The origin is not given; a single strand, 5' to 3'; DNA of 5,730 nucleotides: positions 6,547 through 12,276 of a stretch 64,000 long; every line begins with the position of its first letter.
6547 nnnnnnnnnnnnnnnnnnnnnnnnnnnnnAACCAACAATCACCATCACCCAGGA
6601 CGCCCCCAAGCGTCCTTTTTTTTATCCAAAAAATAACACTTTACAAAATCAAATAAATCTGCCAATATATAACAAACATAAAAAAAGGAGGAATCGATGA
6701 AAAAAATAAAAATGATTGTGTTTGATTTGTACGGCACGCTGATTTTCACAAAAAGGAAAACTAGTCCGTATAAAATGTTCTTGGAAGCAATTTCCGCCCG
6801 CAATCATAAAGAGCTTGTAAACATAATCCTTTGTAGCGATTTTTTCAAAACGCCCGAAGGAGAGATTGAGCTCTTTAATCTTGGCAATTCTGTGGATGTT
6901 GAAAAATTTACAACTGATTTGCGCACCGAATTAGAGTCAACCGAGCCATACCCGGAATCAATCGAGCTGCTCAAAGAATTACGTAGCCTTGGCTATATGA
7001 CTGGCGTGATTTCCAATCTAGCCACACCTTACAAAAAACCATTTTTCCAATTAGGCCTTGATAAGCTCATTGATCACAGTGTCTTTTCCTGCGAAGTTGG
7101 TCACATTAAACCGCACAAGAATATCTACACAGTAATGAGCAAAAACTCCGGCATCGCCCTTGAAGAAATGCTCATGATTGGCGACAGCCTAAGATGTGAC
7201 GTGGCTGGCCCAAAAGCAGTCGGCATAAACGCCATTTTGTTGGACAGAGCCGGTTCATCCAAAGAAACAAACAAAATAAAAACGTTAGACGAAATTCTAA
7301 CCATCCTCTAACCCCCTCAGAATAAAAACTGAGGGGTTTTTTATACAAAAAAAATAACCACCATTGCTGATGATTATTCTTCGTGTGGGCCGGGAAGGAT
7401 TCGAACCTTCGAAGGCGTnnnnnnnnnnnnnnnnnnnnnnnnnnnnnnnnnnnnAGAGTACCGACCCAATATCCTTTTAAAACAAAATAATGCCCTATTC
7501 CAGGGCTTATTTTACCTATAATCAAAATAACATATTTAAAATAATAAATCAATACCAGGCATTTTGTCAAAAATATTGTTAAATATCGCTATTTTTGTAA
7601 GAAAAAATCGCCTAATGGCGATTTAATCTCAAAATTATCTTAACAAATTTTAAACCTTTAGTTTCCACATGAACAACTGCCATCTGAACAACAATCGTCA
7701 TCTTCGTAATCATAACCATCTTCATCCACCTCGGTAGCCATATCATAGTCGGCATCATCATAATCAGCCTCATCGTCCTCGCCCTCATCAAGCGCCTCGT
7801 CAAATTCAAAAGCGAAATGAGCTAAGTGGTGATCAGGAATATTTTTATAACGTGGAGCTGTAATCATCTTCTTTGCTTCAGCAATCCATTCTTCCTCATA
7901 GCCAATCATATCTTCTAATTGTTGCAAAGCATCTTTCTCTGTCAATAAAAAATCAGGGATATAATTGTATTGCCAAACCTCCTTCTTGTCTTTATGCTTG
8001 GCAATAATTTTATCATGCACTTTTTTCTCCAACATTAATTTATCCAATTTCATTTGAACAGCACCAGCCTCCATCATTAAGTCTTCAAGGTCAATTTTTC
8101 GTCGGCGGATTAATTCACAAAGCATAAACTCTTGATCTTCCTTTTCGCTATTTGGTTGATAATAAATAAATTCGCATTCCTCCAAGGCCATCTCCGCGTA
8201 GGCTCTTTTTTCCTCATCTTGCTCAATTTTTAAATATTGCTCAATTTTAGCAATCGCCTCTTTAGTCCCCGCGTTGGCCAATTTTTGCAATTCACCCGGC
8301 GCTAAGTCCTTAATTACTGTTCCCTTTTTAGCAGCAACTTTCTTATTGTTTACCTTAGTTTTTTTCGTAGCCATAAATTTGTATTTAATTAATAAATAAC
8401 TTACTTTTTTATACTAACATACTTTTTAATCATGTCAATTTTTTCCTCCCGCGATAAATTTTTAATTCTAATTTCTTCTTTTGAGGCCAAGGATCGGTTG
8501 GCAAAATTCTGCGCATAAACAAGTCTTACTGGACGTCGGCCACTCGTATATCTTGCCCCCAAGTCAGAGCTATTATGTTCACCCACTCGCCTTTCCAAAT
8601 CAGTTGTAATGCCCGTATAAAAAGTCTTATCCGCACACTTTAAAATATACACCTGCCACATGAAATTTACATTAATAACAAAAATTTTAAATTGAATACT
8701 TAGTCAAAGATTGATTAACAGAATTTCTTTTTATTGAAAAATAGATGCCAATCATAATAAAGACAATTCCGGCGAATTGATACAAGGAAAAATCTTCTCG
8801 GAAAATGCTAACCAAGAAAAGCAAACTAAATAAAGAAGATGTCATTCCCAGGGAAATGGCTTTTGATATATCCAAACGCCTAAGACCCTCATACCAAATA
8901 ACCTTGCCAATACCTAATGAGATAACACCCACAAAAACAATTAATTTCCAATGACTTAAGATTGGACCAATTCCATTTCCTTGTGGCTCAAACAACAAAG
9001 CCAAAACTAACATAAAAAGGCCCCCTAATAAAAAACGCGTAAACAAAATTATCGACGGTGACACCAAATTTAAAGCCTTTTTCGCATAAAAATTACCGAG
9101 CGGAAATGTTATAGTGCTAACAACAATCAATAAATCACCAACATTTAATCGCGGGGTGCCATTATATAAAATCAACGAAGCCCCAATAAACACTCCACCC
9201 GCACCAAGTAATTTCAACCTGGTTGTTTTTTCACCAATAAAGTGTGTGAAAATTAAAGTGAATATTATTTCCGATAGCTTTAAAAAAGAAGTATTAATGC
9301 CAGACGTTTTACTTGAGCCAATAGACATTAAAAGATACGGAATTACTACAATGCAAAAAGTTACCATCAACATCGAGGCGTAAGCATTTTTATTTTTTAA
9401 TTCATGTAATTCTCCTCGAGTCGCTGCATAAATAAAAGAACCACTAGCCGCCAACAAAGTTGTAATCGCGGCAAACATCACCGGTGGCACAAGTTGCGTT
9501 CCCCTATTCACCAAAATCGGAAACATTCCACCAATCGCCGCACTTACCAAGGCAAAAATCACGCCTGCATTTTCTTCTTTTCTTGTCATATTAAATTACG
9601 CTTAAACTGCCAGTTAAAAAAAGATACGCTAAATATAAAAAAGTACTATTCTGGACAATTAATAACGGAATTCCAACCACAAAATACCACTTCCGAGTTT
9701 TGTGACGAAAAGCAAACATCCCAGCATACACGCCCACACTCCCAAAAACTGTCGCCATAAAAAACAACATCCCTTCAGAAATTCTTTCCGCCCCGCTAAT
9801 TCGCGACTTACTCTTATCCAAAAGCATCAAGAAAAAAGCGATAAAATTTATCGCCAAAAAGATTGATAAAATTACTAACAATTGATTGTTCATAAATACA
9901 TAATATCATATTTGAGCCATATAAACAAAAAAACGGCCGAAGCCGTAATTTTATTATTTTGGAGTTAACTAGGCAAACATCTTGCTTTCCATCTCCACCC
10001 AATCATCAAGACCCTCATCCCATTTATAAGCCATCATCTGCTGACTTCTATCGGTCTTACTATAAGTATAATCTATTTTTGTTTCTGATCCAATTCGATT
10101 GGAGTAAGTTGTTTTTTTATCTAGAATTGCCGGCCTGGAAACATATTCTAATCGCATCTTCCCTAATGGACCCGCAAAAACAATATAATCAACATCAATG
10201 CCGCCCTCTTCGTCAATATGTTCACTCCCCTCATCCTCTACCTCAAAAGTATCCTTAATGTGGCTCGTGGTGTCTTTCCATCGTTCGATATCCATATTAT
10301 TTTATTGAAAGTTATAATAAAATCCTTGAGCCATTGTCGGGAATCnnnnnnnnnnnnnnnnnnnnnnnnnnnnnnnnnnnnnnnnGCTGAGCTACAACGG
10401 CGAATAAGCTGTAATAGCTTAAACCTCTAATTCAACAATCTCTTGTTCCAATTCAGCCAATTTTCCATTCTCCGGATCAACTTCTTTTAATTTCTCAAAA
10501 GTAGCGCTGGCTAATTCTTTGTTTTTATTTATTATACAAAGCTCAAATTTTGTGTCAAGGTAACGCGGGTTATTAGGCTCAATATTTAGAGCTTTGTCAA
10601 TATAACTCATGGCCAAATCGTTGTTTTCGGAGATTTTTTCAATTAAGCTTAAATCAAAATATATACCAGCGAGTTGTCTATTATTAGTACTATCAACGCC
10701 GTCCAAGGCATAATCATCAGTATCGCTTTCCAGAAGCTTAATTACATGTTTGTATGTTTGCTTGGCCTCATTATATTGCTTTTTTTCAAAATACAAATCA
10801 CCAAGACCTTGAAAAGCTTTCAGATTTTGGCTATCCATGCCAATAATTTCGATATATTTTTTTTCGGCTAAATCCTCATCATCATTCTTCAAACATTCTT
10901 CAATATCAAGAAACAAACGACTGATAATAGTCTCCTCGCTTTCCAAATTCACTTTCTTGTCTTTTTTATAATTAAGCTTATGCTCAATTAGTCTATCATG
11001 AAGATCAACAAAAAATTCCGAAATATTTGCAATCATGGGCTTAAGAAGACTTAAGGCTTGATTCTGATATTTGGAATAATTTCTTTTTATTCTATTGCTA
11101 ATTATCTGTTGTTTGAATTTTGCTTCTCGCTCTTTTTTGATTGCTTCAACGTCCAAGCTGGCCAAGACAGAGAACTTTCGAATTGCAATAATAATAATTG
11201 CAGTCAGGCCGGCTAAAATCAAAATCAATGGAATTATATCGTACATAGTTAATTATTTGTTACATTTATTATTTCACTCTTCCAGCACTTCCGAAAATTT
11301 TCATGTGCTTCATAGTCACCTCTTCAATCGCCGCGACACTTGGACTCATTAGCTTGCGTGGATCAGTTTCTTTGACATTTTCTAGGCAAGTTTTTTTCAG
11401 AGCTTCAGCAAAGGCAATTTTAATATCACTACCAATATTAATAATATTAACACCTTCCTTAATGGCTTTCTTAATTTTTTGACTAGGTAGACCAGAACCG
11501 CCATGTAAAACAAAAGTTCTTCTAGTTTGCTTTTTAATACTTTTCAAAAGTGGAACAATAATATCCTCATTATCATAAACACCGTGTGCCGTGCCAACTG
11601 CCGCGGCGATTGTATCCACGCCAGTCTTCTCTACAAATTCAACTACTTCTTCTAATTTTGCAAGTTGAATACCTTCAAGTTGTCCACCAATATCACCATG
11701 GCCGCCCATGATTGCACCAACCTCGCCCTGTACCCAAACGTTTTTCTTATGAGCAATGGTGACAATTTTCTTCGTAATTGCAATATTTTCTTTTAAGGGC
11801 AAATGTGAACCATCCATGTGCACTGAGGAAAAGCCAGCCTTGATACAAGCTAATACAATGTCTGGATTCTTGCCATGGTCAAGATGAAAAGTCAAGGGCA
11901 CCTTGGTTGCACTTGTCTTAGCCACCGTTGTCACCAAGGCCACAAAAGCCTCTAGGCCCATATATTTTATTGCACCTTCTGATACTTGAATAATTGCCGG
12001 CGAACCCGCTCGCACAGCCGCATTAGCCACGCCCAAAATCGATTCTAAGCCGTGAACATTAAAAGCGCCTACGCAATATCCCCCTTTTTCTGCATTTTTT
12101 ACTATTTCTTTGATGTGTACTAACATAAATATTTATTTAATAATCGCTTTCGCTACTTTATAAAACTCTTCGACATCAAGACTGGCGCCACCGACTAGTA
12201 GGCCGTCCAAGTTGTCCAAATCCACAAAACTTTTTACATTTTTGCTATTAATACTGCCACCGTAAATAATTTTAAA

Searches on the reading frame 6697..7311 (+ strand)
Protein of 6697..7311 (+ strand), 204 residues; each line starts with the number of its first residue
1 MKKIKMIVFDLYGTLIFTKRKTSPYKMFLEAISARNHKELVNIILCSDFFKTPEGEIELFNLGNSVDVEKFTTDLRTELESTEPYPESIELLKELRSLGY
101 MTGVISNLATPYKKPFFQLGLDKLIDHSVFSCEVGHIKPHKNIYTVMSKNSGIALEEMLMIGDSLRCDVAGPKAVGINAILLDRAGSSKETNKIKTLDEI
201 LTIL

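Call 9: search_protein_families(library=pfam, proteins=[window:6697-7311:+], max_evalue=0.001)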
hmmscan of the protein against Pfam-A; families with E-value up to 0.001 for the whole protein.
window:6697-7311:+ (204 aa): 3 families
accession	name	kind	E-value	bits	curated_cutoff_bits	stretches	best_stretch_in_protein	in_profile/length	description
PF00702.32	Hydrolase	-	5.5e-19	69.7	26.4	1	4-176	1-191/191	haloacid dehalogenase-like hydrolase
PF13419.12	HAD_2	-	2.8e-16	60.6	23.8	1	7-181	1-177/178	Haloacid dehalogenase-like hydrolase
PF13242.12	Hydrolase_like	-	2.9e-07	30.7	22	1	138-189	4-55/75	HAD-hyrolase-like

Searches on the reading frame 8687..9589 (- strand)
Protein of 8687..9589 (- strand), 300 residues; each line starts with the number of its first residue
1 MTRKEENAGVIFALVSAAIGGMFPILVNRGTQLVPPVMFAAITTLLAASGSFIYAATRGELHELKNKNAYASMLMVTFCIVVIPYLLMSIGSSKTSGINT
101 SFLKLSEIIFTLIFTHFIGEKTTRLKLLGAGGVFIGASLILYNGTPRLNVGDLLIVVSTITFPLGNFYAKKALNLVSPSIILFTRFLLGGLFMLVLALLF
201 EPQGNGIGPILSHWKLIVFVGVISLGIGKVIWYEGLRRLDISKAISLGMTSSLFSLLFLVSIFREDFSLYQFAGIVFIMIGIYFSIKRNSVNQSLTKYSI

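Call 9: search_protein_families(library=pfam, proteins=[window:8687-9589:-], max_evalue=0.001)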
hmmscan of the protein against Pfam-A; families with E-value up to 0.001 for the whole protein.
window:8687-9589:- (300 aa): 1 family
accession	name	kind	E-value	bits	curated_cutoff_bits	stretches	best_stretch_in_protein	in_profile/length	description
PF00892.27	EamA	-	1.2e-34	119.9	28.2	2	150-285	2-133/135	EamA-like transporter family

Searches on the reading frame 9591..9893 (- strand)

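Call 9: search_protein_families(library=pfam, proteins=[window:9591-9893:-], max_evalue=0.001)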
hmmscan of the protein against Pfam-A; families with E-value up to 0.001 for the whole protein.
window:9591-9893:- (100 aa): 1 family
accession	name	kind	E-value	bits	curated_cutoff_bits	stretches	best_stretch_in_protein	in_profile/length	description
PF06961.18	DUF1294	-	6.1e-20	71.7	25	1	16-71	1-55/55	Protein of unknown function (DUF1294)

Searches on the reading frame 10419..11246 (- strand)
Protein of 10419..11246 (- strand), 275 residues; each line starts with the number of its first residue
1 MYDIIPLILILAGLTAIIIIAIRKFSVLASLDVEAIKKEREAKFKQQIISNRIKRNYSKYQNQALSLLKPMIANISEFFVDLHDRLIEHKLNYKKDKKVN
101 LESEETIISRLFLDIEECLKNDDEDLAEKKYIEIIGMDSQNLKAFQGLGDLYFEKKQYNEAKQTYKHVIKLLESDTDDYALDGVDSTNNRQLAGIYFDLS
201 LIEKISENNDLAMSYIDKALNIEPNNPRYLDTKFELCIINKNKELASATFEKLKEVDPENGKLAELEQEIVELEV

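Call 9: search_protein_families(library=pfam, proteins=[window:10419-11246:-], max_evalue=0.001)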
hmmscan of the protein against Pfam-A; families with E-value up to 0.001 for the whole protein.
window:10419-11246:- (275 aa): 6 families
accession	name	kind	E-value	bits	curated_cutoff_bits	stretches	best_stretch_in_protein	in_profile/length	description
PF13181.12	TPR_8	-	1.8e-09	37.5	25.7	1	143-171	2-30/34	Tetratricopeptide repeat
PF07719.23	TPR_2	-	4.3e-08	33.1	27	0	144-172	3-31/34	Tetratricopeptide repeat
PF14559.12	TPR_19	-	2.9e-07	31.1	25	0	122-171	5-54/68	Tetratricopeptide repeat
PF23914.1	TPR_CcmH_CycH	-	3.8e-06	27.3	42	0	122-177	101-156/158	Cytochrome c-type biogenesis protein H TPR domain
PF00515.34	TPR_1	-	1.5e-05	25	27.8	1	143-173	2-32/34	Tetratricopeptide repeat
PF13414.12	TPR_11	-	0.00015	21.8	26.8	0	149-171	1-23/42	TPR repeat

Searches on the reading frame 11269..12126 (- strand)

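Call 10: search_protein_families(library=pfam, proteins=[window:11269-12126:-], max_evalue=0.001)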
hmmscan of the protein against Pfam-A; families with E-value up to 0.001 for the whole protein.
window:11269-12126:- (285 aa): 1 family
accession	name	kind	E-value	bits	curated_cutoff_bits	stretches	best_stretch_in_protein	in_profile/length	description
PF01116.26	F_bP_aldolase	-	1.1e-86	291.2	25.5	1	4-283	2-277/277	Fructose-bisphosphate aldolase class-II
